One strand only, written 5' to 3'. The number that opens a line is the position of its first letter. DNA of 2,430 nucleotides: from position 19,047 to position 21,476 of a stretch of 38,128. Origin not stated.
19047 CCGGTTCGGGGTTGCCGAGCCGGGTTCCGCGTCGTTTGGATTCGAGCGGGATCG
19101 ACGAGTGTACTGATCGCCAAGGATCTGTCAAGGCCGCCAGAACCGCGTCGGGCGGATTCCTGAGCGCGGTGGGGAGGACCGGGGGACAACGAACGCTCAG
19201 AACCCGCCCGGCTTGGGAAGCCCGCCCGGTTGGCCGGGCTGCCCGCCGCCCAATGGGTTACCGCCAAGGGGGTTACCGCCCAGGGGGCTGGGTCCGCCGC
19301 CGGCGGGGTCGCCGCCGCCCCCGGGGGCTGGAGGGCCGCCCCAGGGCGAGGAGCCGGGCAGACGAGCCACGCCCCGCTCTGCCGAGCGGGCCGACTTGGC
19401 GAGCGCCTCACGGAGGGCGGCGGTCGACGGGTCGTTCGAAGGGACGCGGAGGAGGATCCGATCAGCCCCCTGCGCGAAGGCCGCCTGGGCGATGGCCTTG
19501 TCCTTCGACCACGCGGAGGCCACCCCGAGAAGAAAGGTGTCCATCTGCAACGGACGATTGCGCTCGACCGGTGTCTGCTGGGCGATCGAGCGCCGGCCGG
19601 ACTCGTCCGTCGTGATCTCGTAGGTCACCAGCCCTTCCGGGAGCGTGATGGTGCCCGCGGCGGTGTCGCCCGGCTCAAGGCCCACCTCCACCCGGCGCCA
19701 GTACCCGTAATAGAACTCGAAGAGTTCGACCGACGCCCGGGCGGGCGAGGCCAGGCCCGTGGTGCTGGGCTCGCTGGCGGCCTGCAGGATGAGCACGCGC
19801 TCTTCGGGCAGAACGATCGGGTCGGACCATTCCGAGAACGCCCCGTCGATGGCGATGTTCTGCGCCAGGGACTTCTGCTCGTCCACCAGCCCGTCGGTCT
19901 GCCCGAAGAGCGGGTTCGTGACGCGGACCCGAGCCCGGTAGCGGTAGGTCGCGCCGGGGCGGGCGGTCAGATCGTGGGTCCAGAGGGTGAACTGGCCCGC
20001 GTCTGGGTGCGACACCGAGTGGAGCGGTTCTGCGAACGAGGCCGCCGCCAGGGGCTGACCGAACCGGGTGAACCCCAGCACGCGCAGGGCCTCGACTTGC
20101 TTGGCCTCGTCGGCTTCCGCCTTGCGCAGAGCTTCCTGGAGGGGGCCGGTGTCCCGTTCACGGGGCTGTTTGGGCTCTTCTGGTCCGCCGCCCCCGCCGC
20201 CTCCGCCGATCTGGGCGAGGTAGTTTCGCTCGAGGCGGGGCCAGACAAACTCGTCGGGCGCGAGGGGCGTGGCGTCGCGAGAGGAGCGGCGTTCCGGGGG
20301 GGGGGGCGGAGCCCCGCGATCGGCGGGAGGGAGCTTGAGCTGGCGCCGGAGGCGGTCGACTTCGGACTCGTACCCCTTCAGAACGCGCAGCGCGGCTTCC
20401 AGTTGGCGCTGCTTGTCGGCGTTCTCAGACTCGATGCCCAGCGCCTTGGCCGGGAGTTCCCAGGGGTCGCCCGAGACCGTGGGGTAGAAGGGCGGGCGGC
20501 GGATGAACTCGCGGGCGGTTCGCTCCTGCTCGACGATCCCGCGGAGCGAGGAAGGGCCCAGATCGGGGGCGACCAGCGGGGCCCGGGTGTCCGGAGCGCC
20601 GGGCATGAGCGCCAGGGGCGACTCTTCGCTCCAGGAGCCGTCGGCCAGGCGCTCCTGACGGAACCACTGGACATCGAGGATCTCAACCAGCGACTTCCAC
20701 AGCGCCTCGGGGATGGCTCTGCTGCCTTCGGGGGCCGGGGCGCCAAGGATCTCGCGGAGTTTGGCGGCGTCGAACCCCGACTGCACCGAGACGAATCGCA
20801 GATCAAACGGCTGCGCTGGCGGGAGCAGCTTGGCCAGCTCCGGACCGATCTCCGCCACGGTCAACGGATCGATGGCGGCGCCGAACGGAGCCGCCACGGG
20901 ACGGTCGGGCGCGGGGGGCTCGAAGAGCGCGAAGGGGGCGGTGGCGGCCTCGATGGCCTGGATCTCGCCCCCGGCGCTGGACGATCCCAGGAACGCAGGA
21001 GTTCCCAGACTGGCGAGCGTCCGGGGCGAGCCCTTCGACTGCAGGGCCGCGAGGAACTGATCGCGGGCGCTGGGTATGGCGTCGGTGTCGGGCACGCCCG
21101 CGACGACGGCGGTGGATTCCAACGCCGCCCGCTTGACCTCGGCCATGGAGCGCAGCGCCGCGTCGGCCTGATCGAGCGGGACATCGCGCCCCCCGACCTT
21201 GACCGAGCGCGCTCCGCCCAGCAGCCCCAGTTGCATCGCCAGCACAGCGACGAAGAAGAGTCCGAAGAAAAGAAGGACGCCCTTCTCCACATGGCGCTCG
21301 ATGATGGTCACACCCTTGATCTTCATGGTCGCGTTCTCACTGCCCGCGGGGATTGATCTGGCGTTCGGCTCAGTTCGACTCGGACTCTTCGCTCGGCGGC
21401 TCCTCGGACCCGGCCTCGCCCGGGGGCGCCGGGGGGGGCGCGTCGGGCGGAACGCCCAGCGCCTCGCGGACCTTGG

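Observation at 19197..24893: A PilM-PilN fusion heads a three-gene envelope operon with two large unrecognisable bitopic proteins and no pilus core genes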

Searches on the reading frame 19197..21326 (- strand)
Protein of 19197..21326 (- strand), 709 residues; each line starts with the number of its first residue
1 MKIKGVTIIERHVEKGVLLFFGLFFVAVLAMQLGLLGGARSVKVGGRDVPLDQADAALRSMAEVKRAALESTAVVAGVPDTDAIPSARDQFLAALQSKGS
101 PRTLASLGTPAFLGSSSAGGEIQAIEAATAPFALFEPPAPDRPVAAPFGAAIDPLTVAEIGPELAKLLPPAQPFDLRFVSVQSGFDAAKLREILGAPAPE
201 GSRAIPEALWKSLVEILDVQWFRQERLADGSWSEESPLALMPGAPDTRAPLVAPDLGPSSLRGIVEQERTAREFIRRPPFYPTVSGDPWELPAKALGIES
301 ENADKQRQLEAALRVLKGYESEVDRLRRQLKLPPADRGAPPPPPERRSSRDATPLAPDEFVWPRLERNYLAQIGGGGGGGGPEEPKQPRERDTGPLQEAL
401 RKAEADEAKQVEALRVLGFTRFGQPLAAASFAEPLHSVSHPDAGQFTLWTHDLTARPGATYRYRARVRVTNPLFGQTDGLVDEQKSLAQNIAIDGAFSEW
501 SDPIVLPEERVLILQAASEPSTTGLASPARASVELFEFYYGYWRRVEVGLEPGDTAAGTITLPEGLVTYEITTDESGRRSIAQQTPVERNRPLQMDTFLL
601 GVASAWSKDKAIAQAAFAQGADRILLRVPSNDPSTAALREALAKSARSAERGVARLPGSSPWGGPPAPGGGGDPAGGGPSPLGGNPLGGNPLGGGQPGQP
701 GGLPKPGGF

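Call 4: search_protein_families(library=pfam, proteins=[window:19197-21326:-], max_evalue=1)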
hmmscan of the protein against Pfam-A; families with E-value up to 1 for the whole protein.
window:19197-21326:- (709 aa): 1 family
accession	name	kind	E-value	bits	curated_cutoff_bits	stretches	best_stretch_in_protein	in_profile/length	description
PF11412.14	DsbD_N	-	0.12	12.9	25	1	516-569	9-63/119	Thiol:disulfide interchange protein DsbD, N-terminal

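Call 5: search_protein_families(library=ncbifam, proteins=[window:19197-21326:-], max_evalue=1)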
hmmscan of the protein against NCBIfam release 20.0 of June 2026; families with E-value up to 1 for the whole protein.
window:19197-21326:- (709 aa): 0 families

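Call 9: find_homologous_proteins(query=window:19197-21326:-)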
Query window:19197-21326:- (709 aa): 20 proteins with E <= 0.001 among 8000 candidates.
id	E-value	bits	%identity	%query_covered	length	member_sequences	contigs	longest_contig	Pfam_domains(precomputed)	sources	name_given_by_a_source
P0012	6.7e-213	727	100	48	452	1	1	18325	-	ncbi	-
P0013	1.2e-119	419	38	96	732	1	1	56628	-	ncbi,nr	ncbi:MAG: hypothetical protein SFZ24_08100 [Planctomycetota bacterium]|nr:hypothetical protein [Plan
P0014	8.1e-118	413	39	93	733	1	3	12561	-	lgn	-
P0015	2.2e-109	385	40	44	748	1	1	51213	-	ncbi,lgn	-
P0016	9.4e-109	383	38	90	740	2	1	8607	-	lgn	-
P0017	1.7e-107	379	40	85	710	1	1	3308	-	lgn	-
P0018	2.3e-107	378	39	100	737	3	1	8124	-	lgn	-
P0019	1.1e-89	320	35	90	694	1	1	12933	-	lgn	-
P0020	8.0e-77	277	32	93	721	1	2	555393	-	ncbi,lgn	-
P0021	1.4e-72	263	36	47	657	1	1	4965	-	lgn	-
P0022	6.0e-69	251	33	83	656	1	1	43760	-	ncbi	ncbi:MAG: hypothetical protein AAGD00_08280 [Planctomycetota bacterium]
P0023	1.7e-64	237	33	98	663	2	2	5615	-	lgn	-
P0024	1.4e-58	217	34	80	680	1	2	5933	-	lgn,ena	-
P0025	2.8e-55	206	33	80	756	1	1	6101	-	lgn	-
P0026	2.9e-51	193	34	42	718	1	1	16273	-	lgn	-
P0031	4.1e-36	143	32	46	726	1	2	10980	-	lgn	-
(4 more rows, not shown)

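Call 11: find_encoding_contigs(protein=P0020, flank=10000, max_places=2)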
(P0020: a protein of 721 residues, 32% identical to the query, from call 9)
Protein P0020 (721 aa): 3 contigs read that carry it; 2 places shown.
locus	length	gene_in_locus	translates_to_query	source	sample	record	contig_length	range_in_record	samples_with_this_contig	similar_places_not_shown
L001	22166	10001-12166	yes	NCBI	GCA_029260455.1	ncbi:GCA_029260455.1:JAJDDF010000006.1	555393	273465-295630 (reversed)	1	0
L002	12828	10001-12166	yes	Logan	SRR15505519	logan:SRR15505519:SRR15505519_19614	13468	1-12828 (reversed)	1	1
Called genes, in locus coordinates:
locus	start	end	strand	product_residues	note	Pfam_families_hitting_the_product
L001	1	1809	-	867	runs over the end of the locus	-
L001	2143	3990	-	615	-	PF03485:Arg_tRNA_synt_N, PF00750:tRNA-synt_1d, PF05746:DALR_1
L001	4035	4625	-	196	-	PF04525:LOR (weak)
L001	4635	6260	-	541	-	PF00575:S1 (weak), PF21710:Spt6_S1 (faint), PF00575:S1, PF23459:S1_RRP5 (weak)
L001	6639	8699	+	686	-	PF11104:PilM_2, PF14450:FtsA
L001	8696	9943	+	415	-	-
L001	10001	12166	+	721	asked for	-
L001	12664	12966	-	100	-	-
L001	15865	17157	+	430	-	-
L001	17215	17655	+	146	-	-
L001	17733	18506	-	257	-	PF19974:TCAD9 (weak), PF06293:Kdo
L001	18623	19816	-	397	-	PF01264:Chorismate_synt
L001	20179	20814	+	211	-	-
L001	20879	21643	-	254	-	PF01988:VIT1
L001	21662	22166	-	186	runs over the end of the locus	-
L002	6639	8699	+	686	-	PF11104:PilM_2, PF14450:FtsA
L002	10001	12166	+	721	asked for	-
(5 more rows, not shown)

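Call 12: find_encoding_contigs(protein=P0013, flank=10000, max_places=2)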
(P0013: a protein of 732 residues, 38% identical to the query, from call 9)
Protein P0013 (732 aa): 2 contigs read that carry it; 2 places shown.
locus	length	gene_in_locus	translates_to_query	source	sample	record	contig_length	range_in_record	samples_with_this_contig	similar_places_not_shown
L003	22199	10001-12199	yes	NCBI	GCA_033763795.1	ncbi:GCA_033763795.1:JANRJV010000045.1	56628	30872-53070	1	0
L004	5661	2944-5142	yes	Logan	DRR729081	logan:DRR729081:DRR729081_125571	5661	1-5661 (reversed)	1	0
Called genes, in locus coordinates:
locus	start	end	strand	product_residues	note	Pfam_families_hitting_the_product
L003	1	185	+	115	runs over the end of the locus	-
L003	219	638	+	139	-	-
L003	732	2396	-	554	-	-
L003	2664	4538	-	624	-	PF03485:Arg_tRNA_synt_N, PF00750:tRNA-synt_1d, PF05746:DALR_1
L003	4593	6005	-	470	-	PF00575:S1, PF23459:S1_RRP5 (weak)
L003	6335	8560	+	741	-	PF11104:PilM_2, PF14450:FtsA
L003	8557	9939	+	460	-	-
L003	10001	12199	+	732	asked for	-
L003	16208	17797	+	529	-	-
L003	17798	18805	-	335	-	PF08279:HTH_11 (weak), PF13280:WYL, PF25583:WCX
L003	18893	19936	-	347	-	PF02885:Glycos_trans_3N, PF00591:Glycos_transf_3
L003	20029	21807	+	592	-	-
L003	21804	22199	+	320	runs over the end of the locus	PF00809:Pterin_bind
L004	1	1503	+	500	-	?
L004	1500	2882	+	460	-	-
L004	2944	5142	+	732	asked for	-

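Call 17: search_solved_structures(query=A2, max_evalue=10)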
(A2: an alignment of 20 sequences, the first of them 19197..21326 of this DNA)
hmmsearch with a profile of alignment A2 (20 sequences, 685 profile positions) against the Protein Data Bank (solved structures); distinct sequences matched with E-value up to 10: 29.
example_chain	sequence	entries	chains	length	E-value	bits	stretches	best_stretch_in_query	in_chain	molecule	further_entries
7eal_B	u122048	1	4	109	0.0094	18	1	310-406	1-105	TNFAIP3-interacting protein 1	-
21vq_V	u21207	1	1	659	0.023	16.8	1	306-387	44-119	Phi92_gp134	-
7eao_B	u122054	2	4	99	0.07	15.2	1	320-406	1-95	TNFAIP3-interacting protein 1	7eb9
9prc_A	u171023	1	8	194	0.11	14.5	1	299-414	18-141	Small delta antigen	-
6ch3_B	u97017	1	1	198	0.2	13.6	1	310-401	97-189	Flagellar secretion chaperone FliS,Flagellin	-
9nox_B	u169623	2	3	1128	0.27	13.2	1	338-417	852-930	miniGs/gust25 | Taste receptor type 1 member 3,Guanine nucleotide-binding protein G(s) subunit alpha isofo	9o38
5oym_H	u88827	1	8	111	0.34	12.9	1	348-425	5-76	PC4 and SFRS1-interacting protein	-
8g2y_A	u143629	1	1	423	0.36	12.8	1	349-417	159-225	MiniG alpha s/q chimera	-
9b0x_J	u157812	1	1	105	0.63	12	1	344-406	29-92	ATP synthase inhibitory factor 1, IF1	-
8okd_A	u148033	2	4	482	0.81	11.6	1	301-371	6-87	tRNA pseudouridine(38/39) synthase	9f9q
5mio_C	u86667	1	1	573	1.1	11.2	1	316-371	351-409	Kinesin-like protein KIF2C,KIF2C FUSED TO A DARPIN,KIF2C FUSED TO A DARPIN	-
9ene_A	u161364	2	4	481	1.1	11.2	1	302-371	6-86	tRNA pseudouridine(38/39) synthase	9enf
9enb_A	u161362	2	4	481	1.2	11.1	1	302-371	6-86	tRNA pseudouridine(38/39) synthase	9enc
3zia_J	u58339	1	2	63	1.4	10.9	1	349-408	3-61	ATPASE INHIBITOR, MITOCHONDRIAL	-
9cfs_A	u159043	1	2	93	1.6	10.7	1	365-433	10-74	Long regulatory protein rop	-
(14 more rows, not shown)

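Call 22: find_related_loci(query=A2, collection=genome_contigs, flank=10000)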
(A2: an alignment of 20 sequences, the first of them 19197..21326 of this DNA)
Query A2 (709 aa) in genome_contigs; peptide patterns used: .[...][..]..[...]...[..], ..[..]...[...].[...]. (x = any residue, [..] = any of these).
242 stretches matched a pattern; 170 encode a relative of the query (tblastn E <= 1e-3); the best 80 are kept; 80 distinct loci.
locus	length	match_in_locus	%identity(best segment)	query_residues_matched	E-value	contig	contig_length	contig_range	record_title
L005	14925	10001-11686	36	1-604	1e-103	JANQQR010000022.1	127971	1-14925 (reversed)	MAG: Phycisphaerales bacterium isolate IP29b_bin.33 k99_3382325, whole genome shotgun sequence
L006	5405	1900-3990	35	1-669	7e-87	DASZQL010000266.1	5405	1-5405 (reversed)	MAG TPA_asm: Phycisphaerales bacterium isolate SMAG_U5997 k141_147379, whole genome shotgun sequence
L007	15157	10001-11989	34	1-660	3e-90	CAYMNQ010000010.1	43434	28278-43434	MAG TPA_asm: uncultured Phycisphaeraceae bacterium isolate SRP287051_co1_63 genome assembly, contig: NODE_1545_length_43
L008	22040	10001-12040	32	1-661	2e-75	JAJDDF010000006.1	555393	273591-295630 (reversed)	MAG: Phycisphaerales bacterium isolate OFTM399 OFTM399_5, whole genome shotgun sequence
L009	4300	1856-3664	32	1-646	1e-75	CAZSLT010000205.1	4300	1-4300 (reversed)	MAG TPA_asm: uncultured Phycisphaeraceae bacterium isolate SRP329715_co2_96 genome assembly, contig: NODE_35717_length_4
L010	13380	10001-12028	32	1-663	1e-71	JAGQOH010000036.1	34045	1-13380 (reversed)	MAG: Phycisphaerales bacterium isolate HKST-UBA09 NODE_36_length_34045_cov_4.283590, whole genome shotgun sequence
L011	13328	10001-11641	33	1-574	4e-71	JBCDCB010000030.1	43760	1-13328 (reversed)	MAG: Planctomycetota bacterium isolate P01_F01_bin.97 k141_3433925_length_43760_cov_14.0000, whole genome shotgun sequen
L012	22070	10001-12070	30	1-700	8e-69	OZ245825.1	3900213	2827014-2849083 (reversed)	MAG: Phycisphaerales bacterium isolate 917af7ce-00be-44aa-be86-61d2f5bd4306 genome assembly, chromosome: 1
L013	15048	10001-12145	30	1-683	1e-65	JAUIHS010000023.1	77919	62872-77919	MAG: Phycisphaerae bacterium isolate Co_bin.225 NODE_2751_length_77919_cov_1.590022, whole genome shotgun sequence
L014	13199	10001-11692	32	1-600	4e-64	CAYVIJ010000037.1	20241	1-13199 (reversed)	MAG TPA_asm: uncultured Phycisphaeraceae bacterium isolate SRP141376_co4_158 genome assembly, contig: NODE_4651_length_2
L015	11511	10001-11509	35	1-462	3e-64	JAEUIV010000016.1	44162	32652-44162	MAG: Phycisphaerae bacterium isolate new MAG-52 k141_923973, whole genome shotgun sequence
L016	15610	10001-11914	30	1-654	1e-62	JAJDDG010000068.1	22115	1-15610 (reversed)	MAG: Phycisphaerales bacterium isolate OFTM74 OFTM74_67, whole genome shotgun sequence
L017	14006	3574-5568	30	1-661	8e-61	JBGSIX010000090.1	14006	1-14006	MAG: Phycisphaerales bacterium isolate JTS-AC143 k141_3479715, whole genome shotgun sequence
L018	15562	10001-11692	31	1-592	4e-60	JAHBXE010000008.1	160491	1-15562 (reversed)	MAG: Phycisphaeraceae bacterium isolate ACE_PLA16 PLA16_8, whole genome shotgun sequence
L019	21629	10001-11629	31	1-579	9e-58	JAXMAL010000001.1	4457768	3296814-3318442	MAG: Phycisphaerales bacterium isolate STL-PLA9 C1.90.fa-1, whole genome shotgun sequence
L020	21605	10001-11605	31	1-566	1e-57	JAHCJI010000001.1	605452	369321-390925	MAG: Phycisphaeraceae bacterium isolate TGS_PLA1 PLA1_1, whole genome shotgun sequence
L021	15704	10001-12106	30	1-702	2e-56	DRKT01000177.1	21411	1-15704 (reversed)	MAG TPA_asm: Phycisphaerales bacterium isolate HyVt-447 HyVt-447_k145_652432, whole genome shotgun sequence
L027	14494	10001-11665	31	1-572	2e-54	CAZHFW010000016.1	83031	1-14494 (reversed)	MAG TPA_asm: uncultured Phycisphaeraceae bacterium isolate binchicken_co284_12 genome assembly, contig: NODE_493_length_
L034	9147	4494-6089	32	1-570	7e-53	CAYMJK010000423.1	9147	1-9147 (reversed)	MAG TPA_asm: uncultured Phycisphaeraceae bacterium isolate binchicken_co31_392 genome assembly, contig: k141_1486592, wh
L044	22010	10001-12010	29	1-670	3e-49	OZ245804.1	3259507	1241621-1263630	MAG: Phycisphaerales bacterium isolate 99f8f486-8ed8-42d8-8706-476b801446f7 genome assembly, chromosome: 1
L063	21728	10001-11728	29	1-586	4e-45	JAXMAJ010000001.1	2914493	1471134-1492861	MAG: Phycisphaerales bacterium isolate STL-PLA7 C1.201.fa-1, whole genome shotgun sequence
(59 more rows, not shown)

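Call 32: predict_structure(alignment_id=A2)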
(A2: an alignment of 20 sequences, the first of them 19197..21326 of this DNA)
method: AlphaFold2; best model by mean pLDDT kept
length: 709 residues; sequences in the alignment: 20
mean_pLDDT: 76.0   pTM: 0.62
mean pLDDT of the five models: 76.0, 73.9, 73.5, 71.8, 70.9
residues with pLDDT >= 90: 286; 70-90: 193; 50-70: 84; < 50: 146
segments of 3 or more residues with pLDDT < 50: 1-7, 36-38, 72-79, 98-124, 344-359, 361-390, 427-430, 662-709
pLDDT, mean of each block of 10 residues (from residue 1): 45 72 78 55 72 81 76 49 62 56 35 32 58 93 95 96 96 96 95 91 89 92 97 96 89 84 89 91 90 73 70 92 90 63 47 45 42 36 44 78 93 83 60 75 89 96 97 89 90 96 95 91 72 96 96 96 94 92 95 94 77 87 84 81 92 80 39 32 32 34 35
secondary structure, 60 per line:
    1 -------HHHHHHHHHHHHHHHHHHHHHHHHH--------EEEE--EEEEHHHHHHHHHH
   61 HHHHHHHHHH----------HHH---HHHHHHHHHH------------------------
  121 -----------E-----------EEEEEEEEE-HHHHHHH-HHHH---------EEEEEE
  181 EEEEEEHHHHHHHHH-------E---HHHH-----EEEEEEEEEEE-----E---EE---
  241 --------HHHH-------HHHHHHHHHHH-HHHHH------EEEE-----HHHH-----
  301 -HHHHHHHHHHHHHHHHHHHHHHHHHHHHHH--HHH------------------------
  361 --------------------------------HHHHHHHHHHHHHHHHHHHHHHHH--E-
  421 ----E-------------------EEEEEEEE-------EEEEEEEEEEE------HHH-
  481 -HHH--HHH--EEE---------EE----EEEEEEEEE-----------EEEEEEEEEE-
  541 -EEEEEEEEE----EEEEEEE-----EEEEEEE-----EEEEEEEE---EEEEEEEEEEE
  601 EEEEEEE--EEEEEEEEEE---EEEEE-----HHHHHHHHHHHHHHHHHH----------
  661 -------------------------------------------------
elements in order (helices of 4 or more, strands of 3 or more residues): H8-32 E41-44 E47-50 H51-70 H87-96 E144-152 H154-160 H162-165 E175-186 H187-195 H207-210 E216-226 H249-252 H260-270 H272-276 E283-286 H292-295 H302-331 H393-416 E445-452 E460-470 E492-494 E510-518 E530-539 E542-550 E555-561 E567-573 E579-586 E590-607 E610-619 E623-627 H633-650
